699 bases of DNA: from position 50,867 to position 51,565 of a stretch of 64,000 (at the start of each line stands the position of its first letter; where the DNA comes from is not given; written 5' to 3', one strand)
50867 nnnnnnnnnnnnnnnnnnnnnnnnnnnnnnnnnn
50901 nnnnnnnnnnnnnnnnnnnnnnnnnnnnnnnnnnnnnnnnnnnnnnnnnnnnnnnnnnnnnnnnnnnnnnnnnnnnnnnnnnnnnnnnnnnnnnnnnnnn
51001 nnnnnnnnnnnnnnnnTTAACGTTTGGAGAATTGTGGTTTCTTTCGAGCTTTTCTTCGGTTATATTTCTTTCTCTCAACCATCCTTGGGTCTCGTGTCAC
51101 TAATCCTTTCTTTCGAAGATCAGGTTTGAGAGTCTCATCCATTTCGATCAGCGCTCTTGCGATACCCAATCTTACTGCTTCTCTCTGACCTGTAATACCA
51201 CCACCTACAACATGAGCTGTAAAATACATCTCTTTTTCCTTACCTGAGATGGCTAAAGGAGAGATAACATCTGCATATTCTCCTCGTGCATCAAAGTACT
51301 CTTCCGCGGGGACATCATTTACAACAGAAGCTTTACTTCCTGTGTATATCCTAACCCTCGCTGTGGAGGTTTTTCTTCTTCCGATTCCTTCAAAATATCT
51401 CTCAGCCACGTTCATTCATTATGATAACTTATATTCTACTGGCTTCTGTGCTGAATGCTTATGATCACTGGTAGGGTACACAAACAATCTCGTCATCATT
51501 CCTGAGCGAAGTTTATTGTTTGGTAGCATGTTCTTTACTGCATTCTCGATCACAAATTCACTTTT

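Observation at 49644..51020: ComM/YifB-like protein with an intact Lon-like N-domain and CPCG motif but no recognisable Walker A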

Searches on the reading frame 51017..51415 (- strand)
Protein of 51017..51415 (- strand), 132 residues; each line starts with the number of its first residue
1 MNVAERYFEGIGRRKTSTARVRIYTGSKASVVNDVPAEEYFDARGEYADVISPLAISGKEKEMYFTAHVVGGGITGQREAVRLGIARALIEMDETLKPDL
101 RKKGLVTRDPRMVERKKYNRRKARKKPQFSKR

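Call 17: find_related_loci(query=window:51017-51415:-, collection=genome_contigs, flank=10000)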
Query window:51017-51415:- (132 aa) in genome_contigs; peptide patterns used: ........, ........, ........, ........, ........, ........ (x = any residue, [..] = any of these).
209 stretches matched a pattern; 13 encode a relative of the query (tblastn E <= 1e-3); 13 distinct loci.
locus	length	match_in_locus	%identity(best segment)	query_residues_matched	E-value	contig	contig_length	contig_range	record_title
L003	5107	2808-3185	65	6-132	5e-52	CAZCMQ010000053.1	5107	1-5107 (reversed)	MAG TPA_asm: uncultured Candidatus Saccharibacteria bacterium isolate SRP329715_co2_58 genome assembly, contig: NODE_281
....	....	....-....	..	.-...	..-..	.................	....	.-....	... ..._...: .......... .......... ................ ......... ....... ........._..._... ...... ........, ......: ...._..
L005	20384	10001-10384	63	5-132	2e-49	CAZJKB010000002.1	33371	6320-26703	MAG TPA_asm: uncultured Candidatus Saccharibacteria bacterium isolate SRP107338_co1_36 genome assembly, contig: NODE_910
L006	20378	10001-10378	61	7-132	9e-49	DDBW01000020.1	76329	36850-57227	MAG TPA_asm: Candidatus Dojkabacteria bacterium UBA2022 UBA2022_contig_2059, whole genome shotgun sequence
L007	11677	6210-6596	64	5-132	8e-48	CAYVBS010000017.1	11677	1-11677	MAG TPA_asm: uncultured Candidatus Saccharibacteria bacterium isolate SRP144015_co1_116 genome assembly, contig: NODE_25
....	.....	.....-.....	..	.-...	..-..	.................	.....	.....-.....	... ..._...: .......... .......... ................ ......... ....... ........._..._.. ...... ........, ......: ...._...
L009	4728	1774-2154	60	6-132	4e-46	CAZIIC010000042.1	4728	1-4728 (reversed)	MAG TPA_asm: uncultured Candidatus Saccharibacteria bacterium isolate SRP219642_co6_135 genome assembly, contig: NODE_19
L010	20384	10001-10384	55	5-132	5e-43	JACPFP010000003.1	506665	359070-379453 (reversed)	MAG: Candidatus Dojkabacteria bacterium isolate NC_groundwater_364_Ag_B-0.1um_38_12 GD18-4_B1_scaffold_1074990, whole ge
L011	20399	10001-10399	54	1-132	2e-42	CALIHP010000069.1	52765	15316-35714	MAG TPA_asm: uncultured Anaerolineaceae bacterium isolate ERR589373_bin.79_CONCOCT_v1.1_MAG genome assembly, contig: ERZ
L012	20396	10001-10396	58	1-132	2e-42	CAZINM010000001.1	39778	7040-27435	MAG TPA_asm: uncultured Candidatus Saccharibacteria bacterium isolate SRP239243_co2_309 genome assembly, contig: NODE_13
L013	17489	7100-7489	50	4-132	2e-37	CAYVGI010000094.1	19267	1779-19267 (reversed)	MAG TPA_asm: uncultured Anaerolineaceae bacterium isolate SRP128890_co1_263 genome assembly, contig: NODE_4559_length_19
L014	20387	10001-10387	47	5-132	1e-31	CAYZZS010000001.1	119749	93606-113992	MAG TPA_asm: uncultured Candidatus Saccharibacteria bacterium isolate SRP144015_co1_48 genome assembly, contig: NODE_83_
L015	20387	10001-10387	42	7-132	2e-27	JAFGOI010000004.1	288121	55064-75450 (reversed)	MAG: Patescibacteria group bacterium isolate Zod_Metabat.613 k87_2257151, whole genome shotgun sequence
